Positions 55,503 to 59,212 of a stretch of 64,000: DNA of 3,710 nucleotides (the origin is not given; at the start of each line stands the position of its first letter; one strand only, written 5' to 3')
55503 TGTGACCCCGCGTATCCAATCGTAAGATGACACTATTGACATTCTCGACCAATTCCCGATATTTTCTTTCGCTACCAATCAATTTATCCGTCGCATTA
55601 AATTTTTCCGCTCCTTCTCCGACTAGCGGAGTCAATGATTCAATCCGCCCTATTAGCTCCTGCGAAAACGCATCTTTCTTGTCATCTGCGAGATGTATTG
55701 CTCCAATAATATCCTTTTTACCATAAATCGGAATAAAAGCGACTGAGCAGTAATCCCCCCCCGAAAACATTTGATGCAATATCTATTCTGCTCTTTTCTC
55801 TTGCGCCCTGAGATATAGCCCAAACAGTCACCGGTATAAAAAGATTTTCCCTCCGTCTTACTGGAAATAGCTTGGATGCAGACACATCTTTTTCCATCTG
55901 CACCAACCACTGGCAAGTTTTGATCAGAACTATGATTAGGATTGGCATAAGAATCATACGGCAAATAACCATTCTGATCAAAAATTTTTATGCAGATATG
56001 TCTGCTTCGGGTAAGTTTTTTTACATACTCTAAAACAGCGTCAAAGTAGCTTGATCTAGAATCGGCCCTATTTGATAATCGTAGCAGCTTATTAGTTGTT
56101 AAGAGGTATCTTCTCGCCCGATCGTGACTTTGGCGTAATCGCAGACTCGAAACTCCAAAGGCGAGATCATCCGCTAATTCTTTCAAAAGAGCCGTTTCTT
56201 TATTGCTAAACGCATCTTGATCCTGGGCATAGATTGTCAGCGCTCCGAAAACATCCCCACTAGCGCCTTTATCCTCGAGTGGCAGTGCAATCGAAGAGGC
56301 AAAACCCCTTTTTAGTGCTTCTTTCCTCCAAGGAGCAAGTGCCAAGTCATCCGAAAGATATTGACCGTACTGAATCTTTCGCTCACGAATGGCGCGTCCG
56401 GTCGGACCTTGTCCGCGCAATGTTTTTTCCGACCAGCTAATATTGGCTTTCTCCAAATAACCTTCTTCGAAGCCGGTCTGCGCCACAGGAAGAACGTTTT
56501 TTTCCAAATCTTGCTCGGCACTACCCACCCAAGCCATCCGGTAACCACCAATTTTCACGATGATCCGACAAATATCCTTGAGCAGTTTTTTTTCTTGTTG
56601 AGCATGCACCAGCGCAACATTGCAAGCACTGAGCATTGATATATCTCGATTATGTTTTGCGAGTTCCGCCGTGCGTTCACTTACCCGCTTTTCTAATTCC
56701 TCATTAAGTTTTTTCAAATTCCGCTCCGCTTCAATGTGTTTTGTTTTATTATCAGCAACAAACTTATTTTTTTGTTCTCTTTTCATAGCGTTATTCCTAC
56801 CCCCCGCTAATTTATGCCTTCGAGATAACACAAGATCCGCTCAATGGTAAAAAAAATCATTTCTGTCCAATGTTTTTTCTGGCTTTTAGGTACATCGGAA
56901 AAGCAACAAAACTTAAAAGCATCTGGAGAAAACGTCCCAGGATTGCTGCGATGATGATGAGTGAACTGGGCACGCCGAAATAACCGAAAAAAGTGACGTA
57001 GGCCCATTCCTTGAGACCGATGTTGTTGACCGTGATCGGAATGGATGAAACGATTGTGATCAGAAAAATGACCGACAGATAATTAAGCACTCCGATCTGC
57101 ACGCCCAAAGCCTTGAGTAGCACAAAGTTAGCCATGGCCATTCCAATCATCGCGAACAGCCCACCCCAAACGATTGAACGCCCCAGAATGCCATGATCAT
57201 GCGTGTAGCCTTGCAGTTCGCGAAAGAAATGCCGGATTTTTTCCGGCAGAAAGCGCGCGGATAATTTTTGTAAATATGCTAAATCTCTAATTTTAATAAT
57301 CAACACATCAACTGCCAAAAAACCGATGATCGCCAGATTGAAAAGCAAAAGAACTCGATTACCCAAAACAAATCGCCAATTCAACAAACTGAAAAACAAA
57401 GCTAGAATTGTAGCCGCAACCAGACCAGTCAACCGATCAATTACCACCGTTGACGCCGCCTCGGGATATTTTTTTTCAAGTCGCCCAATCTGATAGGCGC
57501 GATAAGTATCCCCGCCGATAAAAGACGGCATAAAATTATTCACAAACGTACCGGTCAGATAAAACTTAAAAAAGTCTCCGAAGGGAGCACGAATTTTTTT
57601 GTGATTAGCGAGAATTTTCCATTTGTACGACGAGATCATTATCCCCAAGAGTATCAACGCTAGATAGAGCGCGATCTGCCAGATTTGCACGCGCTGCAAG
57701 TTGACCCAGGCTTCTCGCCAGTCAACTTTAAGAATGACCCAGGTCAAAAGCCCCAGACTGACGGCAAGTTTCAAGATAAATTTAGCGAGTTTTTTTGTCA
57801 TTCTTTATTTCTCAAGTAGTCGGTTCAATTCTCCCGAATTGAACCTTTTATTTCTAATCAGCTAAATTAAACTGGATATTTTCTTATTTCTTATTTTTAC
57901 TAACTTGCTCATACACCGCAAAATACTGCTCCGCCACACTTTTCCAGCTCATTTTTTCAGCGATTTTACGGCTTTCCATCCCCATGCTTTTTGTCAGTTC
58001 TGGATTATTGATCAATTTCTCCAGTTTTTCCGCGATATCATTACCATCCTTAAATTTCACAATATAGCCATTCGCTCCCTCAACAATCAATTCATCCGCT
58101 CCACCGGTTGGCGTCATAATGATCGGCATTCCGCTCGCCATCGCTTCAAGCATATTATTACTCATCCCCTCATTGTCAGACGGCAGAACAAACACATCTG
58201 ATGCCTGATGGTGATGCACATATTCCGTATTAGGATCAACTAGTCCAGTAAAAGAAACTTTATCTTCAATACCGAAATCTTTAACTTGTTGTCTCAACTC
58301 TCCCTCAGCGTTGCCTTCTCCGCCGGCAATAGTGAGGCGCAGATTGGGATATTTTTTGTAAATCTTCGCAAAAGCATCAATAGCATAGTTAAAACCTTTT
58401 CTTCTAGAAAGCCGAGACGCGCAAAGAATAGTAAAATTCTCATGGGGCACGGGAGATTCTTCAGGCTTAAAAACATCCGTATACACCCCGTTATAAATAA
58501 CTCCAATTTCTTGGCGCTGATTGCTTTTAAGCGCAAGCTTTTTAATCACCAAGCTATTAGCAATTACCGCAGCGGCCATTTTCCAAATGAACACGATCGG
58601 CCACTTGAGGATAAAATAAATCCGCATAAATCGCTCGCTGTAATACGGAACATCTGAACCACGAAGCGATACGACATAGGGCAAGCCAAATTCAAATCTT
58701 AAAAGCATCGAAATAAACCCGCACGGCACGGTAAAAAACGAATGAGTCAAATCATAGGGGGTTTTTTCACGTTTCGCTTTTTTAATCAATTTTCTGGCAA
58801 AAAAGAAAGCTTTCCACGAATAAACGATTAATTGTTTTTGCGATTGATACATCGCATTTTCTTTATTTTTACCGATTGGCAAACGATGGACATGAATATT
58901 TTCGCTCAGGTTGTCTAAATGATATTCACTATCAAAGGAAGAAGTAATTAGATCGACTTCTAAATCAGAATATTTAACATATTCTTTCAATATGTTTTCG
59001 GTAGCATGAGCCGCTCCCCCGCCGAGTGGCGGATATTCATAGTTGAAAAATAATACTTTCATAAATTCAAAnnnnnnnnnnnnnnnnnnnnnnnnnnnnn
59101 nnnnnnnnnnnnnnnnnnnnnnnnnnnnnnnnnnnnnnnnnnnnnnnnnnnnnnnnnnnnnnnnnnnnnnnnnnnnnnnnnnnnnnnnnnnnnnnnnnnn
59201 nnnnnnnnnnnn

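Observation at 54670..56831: GAF/PAS sensor gene interrupted at a G8 homopolymer; one extra G restores a ~750-aa reading frame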

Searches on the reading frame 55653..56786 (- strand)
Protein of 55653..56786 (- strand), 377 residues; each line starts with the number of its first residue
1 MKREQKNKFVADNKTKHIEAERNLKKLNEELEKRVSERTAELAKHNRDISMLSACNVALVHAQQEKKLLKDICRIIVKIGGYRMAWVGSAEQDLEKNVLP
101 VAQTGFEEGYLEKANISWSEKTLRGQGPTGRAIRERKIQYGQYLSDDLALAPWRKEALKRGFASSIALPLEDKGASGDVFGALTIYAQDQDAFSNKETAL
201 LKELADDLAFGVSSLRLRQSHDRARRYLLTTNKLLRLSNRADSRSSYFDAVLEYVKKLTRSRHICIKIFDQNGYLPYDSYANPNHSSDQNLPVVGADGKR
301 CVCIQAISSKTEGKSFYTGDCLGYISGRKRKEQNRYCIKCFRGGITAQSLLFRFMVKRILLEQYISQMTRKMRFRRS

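Call 13: find_encoding_contigs(protein=window:55653-56786:-, flank=10000, max_places=10)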
Protein window:55653-56786:- (377 aa): 5 contigs read that carry it; 3 places shown.
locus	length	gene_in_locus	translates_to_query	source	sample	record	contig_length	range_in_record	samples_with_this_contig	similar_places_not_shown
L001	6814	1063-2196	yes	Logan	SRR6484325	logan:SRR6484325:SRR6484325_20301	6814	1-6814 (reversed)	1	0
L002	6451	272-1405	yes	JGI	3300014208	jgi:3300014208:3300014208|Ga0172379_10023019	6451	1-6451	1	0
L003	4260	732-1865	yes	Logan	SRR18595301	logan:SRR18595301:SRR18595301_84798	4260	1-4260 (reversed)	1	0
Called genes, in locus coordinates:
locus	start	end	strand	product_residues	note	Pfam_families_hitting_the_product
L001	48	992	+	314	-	PF03706:LPG_synthase_TM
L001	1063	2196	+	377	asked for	PF01590:GAF (weak), PF13185:GAF_2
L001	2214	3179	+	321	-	PF00989:PAS, PF08448:PAS_4 (weak), PF13188:PAS_8 (weak), PF13426:PAS_9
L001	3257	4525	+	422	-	PF06723:MreB_Mbl (faint), PF11104:PilM_2, PF14450:FtsA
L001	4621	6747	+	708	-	-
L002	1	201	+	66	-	?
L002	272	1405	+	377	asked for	PF01590:GAF (weak), PF13185:GAF_2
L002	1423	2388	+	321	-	PF00989:PAS, PF08448:PAS_4 (weak), PF13188:PAS_8 (weak), PF13426:PAS_9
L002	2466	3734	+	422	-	PF06723:MreB_Mbl (faint), PF11104:PilM_2, PF14450:FtsA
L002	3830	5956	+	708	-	-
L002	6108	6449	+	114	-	?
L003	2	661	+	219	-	?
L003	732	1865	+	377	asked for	PF01590:GAF (weak), PF13185:GAF_2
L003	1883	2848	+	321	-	PF00989:PAS, PF08448:PAS_4 (weak), PF13188:PAS_8 (weak), PF13426:PAS_9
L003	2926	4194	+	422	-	PF06723:MreB_Mbl (faint), PF11104:PilM_2, PF14450:FtsA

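Call 20: list_cluster_members(proteins=[window:55653-56786:-, window:54670-55635:-, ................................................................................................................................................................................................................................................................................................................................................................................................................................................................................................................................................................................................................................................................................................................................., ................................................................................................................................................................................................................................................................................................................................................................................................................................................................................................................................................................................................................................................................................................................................, window:53324-54592:-, window:56857-57801:-])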
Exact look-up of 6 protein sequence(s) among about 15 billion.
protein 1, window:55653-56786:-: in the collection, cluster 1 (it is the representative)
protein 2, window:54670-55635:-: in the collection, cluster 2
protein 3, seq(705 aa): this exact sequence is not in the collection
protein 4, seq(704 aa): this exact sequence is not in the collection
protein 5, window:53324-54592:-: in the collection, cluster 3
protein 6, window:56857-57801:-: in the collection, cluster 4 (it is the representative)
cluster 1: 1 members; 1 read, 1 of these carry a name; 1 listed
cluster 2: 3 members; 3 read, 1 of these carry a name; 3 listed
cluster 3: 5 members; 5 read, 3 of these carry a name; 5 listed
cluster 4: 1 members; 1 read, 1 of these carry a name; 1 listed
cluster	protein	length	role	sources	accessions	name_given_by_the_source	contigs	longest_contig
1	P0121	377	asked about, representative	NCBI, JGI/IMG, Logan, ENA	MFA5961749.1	MAG: GAF domain-containing protein [Parcubacteria group bacterium] | hypothetical protein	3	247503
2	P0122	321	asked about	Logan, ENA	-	-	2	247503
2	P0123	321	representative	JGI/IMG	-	-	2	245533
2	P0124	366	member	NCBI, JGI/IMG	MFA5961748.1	MAG: PAS domain-containing protein [Parcubacteria group bacterium] | PAS domain S-box-containing protein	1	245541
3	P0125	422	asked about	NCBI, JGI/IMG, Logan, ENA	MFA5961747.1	MAG: cell division FtsA domain-containing protein [Parcubacteria group bacterium] | cell division protein FtsA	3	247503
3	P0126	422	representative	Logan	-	-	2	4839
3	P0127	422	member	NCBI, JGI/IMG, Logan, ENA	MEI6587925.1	MAG: cell division FtsA domain-containing protein [Candidatus Moraniibacteriota bacterium]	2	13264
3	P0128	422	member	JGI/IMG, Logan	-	cell division protein FtsA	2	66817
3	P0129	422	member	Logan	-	-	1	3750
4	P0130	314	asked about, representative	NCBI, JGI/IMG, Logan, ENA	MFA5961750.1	MAG: lysylphosphatidylglycerol synthase transmembrane domain-containing protein ... | hypothetical protein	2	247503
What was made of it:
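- The G9 and G6 full-length proteins are absent from the 15-billion-protein collection (call 20). Gene callers annotate both halves as proteins (calls 13, 20).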

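Call 21: find_encoding_contigs(protein=P0123, flank=10000, max_places=6)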
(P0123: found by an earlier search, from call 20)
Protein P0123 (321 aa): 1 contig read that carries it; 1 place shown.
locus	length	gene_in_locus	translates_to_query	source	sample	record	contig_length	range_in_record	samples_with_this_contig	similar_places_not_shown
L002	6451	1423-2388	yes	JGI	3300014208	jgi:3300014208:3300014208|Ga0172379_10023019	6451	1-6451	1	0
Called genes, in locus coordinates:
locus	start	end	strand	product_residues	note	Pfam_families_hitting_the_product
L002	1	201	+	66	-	?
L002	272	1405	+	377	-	PF01590:GAF (weak), PF13185:GAF_2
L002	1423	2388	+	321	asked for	PF00989:PAS, PF08448:PAS_4 (weak), PF13188:PAS_8 (weak), PF13426:PAS_9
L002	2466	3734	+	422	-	PF06723:MreB_Mbl (faint), PF11104:PilM_2, PF14450:FtsA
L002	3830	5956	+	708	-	-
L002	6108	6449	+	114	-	?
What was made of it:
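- The exact 377-aa frameshifted product is present in NCBI, JGI, ENA and Logan, on contigs of 247,503, 245,533, 245,541, 6,814, 6,451 and 4,260 bp (calls 13, 20, 21).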

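Call 23: find_encoding_contigs(protein=P0127, flank=10000, max_places=4)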
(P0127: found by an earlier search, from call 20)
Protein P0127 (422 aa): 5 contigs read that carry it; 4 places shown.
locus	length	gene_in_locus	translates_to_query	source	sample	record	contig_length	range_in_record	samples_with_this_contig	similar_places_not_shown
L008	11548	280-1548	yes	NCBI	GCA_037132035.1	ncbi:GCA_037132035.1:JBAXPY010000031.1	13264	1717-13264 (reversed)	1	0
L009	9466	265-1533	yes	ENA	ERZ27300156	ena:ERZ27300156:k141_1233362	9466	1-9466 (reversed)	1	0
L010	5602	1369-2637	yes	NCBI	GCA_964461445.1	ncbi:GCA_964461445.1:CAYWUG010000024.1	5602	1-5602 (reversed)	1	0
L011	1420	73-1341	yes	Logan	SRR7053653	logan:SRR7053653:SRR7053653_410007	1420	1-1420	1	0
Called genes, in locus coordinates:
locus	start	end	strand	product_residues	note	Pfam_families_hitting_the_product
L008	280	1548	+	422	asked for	PF06723:MreB_Mbl (faint), PF11104:PilM_2, PF14450:FtsA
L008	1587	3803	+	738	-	-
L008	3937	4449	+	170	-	-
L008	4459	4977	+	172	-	PF21349:RUBY_RBDX (faint), PF02915:Rubrerythrin (weak)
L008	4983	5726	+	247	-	PF02535:Zip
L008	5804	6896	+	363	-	PF03462:PCRF, PF00472:RF-1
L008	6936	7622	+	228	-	PF00005:ABC_tran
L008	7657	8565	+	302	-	PF18075:FtsX_ECD, PF02687:FtsX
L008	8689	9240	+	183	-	PF13238:AAA_18 (weak), PF13207:AAA_17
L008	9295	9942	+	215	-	PF01467:CTP_transf_like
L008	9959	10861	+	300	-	PF00383:dCMP_cyt_deam_1, PF14437:MafB19-deam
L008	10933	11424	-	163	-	-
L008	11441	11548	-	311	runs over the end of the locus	PF00303:Thymidylat_synt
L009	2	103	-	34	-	?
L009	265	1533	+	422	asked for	PF06723:MreB_Mbl (faint), PF11104:PilM_2, PF14450:FtsA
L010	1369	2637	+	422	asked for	PF06723:MreB_Mbl (faint), PF11104:PilM_2, PF14450:FtsA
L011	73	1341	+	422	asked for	PF06723:MreB_Mbl (faint), PF11104:PilM_2, PF14450:FtsA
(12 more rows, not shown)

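Call 24: find_encoding_contigs(protein=P0126, flank=10000, max_places=4)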
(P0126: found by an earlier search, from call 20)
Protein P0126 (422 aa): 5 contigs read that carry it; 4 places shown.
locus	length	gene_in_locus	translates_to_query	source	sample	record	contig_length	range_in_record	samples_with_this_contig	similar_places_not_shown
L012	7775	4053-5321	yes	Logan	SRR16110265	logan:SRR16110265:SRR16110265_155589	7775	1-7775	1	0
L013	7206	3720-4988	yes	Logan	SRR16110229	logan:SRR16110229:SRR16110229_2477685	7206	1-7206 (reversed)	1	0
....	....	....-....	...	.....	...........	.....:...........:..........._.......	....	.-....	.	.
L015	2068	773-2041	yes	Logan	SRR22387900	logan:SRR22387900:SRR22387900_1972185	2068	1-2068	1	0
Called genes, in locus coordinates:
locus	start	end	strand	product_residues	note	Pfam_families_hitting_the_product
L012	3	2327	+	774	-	?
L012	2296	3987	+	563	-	PF03023:MurJ, PF01554:MatE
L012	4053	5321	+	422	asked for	PF06723:MreB_Mbl (faint), PF11104:PilM_2, PF14450:FtsA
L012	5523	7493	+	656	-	-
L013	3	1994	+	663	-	?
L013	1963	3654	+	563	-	PF03023:MurJ, PF01554:MatE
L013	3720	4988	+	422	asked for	PF06723:MreB_Mbl (faint), PF11104:PilM_2, PF14450:FtsA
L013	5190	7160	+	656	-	-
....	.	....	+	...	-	?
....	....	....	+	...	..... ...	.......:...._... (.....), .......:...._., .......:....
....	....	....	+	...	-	-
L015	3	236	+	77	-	?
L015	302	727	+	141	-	-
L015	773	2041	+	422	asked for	PF06723:MreB_Mbl (faint), PF11104:PilM_2, PF14450:FtsA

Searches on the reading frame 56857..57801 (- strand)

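Call 6: search_protein_families(library=pfam, max_evalue=0.1, proteins=[window:56857-57801:-])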
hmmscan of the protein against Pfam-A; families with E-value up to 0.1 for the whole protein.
window:56857-57801:- (314 aa): 1 family
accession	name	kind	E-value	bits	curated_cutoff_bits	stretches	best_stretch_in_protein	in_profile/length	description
PF03706.18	LPG_synthase_TM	-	9.9e-40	137.3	33.4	1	9-298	2-299/302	Lysylphosphatidylglycerol synthase TM region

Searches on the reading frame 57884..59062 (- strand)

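Call 6: search_protein_families(library=pfam, max_evalue=0.1, proteins=[window:57884-59062:-])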
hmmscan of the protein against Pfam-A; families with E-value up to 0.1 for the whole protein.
window:57884-59062:- (392 aa): 7 families
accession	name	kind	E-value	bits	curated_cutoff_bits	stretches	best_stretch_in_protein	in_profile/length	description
PF00534.26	Glycos_transf_1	-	3e-40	138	26.4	1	200-366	6-171/172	Glycosyl transferases group 1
PF13692.12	Glyco_trans_1_4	-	7.1e-34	117.5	27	1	210-353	2-142/142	Glycosyl transferases group 1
PF20706.3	GT4-conflict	-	4.6e-14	52.6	26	1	192-378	180-383/385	Family 4 Glycosyltransferase in conflict systems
PF13439.12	Glyco_transf_4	-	6.4e-11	43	28.5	1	15-196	2-169/170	Glycosyltransferase Family 4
PF13524.12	Glyco_trans_1_2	-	7.3e-08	32.9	25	1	233-380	8-142/144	Glycosyl transferase-like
PF13579.12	Glyco_trans_4_4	-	7.3e-07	30.1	29.7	1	15-192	1-158/158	Glycosyl transferase 4-like domain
PF13500.12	AAA_26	-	0.093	13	27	0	131-196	105-170/198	AAA domain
